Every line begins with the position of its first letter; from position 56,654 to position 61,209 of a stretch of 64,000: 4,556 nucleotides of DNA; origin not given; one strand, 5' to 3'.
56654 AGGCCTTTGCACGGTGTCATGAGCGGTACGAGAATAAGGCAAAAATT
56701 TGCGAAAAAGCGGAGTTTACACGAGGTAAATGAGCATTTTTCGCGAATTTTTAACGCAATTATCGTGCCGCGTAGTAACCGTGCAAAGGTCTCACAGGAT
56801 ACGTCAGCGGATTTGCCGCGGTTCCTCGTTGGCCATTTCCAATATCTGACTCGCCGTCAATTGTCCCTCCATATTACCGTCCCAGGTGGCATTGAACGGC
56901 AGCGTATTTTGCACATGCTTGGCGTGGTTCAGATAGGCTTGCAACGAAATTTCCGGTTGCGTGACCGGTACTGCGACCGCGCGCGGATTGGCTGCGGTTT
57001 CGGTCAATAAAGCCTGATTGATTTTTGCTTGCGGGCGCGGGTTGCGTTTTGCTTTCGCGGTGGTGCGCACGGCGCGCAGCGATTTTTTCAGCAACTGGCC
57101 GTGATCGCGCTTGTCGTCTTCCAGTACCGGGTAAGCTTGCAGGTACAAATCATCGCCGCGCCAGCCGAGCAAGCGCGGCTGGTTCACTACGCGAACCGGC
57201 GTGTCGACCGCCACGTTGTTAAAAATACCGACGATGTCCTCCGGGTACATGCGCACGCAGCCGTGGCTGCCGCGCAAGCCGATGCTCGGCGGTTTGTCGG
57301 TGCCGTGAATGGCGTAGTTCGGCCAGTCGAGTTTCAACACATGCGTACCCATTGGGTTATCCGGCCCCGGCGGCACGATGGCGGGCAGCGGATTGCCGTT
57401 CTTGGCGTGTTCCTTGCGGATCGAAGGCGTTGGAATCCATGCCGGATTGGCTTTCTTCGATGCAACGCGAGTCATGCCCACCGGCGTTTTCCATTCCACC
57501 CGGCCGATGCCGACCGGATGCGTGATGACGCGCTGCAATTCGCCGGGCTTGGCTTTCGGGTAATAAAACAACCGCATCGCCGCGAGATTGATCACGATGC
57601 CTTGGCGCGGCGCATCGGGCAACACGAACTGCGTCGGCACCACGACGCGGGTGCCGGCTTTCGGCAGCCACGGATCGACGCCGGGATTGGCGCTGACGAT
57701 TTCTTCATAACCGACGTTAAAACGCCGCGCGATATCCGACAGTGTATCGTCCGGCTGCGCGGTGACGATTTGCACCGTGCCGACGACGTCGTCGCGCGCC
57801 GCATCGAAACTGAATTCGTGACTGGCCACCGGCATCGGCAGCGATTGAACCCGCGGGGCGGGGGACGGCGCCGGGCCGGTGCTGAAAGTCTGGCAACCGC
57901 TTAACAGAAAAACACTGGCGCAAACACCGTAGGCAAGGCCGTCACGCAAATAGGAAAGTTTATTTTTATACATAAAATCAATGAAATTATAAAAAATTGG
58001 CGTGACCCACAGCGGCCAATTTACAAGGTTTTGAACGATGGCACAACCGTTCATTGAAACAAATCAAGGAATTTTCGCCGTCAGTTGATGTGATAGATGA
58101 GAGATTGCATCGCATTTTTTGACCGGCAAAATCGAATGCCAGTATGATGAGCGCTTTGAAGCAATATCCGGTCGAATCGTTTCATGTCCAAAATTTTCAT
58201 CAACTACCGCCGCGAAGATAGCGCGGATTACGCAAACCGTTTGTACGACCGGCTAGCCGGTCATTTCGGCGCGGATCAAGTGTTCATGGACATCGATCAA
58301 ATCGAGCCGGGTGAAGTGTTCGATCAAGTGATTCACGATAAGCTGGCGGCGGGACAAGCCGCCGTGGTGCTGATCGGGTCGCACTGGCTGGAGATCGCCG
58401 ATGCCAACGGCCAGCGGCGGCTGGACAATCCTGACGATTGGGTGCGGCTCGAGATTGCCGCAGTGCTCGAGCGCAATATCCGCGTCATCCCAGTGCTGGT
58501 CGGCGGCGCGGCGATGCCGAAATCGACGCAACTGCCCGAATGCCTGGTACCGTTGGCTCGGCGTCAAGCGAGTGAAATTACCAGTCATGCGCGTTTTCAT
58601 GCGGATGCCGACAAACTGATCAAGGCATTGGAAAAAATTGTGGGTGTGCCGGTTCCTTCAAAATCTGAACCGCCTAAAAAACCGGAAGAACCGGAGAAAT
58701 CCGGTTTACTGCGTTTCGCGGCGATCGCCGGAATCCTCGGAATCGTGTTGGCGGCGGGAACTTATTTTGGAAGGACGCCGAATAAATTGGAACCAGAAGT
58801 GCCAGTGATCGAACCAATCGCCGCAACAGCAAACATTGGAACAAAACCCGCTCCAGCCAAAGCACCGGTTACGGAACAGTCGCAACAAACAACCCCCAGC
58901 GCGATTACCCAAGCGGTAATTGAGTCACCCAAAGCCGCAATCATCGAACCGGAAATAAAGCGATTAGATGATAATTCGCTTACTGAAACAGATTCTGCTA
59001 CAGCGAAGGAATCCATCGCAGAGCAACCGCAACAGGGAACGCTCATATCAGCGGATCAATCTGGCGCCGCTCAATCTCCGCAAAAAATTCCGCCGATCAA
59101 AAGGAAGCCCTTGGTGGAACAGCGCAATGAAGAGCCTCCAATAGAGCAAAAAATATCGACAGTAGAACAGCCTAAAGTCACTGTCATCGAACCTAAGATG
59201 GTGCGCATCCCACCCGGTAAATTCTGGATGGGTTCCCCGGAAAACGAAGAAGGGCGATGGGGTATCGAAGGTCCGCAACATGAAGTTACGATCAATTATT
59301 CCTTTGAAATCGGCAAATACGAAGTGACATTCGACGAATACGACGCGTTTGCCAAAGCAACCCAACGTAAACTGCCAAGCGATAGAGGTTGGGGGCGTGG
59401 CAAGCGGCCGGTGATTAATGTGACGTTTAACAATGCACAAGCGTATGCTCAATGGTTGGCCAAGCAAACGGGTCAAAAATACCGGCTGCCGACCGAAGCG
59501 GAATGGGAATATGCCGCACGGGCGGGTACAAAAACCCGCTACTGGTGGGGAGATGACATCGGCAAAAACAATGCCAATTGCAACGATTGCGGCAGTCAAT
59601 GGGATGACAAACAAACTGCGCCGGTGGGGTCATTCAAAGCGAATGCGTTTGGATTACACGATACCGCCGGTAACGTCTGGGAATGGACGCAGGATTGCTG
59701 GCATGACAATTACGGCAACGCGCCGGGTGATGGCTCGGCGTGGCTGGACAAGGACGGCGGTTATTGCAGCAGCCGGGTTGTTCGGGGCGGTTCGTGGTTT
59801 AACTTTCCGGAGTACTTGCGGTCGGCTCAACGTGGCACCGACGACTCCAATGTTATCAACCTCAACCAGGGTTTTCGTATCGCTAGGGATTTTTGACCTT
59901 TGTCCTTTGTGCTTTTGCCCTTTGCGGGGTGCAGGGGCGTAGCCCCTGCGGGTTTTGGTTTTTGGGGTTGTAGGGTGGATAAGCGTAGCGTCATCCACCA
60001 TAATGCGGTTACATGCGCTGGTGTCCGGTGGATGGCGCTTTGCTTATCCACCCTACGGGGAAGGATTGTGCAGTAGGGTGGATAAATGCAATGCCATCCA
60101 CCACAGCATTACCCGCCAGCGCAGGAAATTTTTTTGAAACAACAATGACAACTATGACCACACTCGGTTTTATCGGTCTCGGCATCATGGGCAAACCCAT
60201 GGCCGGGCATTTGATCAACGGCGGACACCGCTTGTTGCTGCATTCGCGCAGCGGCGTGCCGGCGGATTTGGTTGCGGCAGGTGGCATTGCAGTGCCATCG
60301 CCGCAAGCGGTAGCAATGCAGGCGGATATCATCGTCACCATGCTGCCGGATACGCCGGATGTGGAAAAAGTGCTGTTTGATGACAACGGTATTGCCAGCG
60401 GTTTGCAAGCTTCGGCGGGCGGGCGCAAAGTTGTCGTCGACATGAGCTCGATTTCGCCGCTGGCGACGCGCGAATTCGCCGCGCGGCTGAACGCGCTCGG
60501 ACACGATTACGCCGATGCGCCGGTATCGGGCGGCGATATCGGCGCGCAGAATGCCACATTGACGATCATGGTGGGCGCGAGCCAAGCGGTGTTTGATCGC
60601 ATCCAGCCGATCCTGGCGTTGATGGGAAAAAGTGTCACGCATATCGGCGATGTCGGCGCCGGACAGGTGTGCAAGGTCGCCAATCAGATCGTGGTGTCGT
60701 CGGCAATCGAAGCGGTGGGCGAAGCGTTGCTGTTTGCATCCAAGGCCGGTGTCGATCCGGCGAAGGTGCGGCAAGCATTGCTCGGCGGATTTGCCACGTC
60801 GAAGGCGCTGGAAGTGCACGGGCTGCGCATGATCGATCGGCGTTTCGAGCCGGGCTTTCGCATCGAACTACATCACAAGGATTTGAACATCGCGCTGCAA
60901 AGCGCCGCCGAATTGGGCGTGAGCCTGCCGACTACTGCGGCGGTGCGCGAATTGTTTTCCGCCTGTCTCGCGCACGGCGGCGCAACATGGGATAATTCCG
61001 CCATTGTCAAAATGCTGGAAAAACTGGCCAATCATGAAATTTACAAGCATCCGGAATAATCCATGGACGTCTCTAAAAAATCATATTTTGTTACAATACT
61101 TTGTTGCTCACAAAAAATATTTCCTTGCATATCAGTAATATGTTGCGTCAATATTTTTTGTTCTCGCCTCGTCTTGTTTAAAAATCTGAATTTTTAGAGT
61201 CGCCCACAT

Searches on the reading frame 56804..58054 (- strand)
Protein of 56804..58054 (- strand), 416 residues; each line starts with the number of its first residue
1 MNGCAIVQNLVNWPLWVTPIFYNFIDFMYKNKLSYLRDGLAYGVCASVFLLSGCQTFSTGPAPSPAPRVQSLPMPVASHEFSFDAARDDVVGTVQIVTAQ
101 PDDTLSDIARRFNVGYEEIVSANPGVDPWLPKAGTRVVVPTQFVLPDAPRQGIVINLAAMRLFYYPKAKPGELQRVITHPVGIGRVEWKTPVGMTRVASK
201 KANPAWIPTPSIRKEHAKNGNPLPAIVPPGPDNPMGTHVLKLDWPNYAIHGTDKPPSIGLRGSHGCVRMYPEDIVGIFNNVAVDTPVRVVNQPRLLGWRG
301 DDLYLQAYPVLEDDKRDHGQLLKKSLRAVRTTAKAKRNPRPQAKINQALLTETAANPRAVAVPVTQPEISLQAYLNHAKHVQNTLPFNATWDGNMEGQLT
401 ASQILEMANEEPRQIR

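Call 35: search_protein_families(library=pfam, proteins=[window:56804-58054:-], max_evalue=0.00001)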
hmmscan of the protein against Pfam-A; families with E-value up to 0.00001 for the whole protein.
window:56804-58054:- (416 aa): 2 families
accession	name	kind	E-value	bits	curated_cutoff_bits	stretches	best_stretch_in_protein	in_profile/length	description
PF03734.19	YkuD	-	2.5e-20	74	23.4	1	152-289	3-146/146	L,D-transpeptidase catalytic domain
PF01476.26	LysM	-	1.8e-07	31.5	20.9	1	98-140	2-43/43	LysM domain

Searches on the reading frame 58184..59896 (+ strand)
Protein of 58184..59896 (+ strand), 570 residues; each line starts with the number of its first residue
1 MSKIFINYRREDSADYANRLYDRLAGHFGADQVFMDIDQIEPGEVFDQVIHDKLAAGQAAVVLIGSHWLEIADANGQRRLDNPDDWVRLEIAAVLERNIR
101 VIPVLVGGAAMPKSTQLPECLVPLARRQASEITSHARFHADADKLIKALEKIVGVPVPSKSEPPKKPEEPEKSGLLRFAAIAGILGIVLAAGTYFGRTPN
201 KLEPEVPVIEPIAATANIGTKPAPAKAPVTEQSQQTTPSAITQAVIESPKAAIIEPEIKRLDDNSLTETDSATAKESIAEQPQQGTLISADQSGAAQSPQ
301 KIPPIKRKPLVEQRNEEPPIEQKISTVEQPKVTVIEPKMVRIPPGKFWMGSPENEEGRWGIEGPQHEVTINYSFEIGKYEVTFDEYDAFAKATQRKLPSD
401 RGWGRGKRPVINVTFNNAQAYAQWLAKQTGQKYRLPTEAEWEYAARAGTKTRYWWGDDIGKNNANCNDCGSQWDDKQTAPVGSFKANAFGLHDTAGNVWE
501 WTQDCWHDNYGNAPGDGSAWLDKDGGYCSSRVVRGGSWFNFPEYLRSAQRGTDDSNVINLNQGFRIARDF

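Call 35: search_protein_families(library=pfam, proteins=[window:58184-59896:+], max_evalue=0.00001)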
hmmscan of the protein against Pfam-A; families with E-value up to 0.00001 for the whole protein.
window:58184-59896:+ (570 aa): 2 families
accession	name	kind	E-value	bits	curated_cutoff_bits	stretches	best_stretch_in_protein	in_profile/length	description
PF03781.23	FGE-sulfatase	-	7.8e-59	199.8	23.3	1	337-568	3-255/255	Sulfatase-modifying factor enzyme 1-like domain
PF13676.11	TIR_2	-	4.1e-11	43.9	28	1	4-144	1-120/122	TIR domain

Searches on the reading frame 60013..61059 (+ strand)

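Call 51: search_protein_families(library=pfam, proteins=[window:60013-61059:+], max_evalue=0.00001)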
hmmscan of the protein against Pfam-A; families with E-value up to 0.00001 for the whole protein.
window:60013-61059:+ (348 aa): 3 families
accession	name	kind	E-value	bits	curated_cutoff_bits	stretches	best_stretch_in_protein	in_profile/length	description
PF03446.21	NAD_binding_2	-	1.3e-43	149.2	21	1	51-212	2-161/161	NAD binding domain of 6-phosphogluconate dehydrogenase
PF14833.11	NAD_binding_11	-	1e-39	136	30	1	215-335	1-122/122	NAD-binding of NADP-dependent 3-hydroxyisobutyrate dehydrogenase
PF02826.25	2-Hacid_dh_C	-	7.4e-06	25.9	25.1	0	43-121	31-109/178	D-isomer specific 2-hydroxyacid dehydrogenase, NAD binding domain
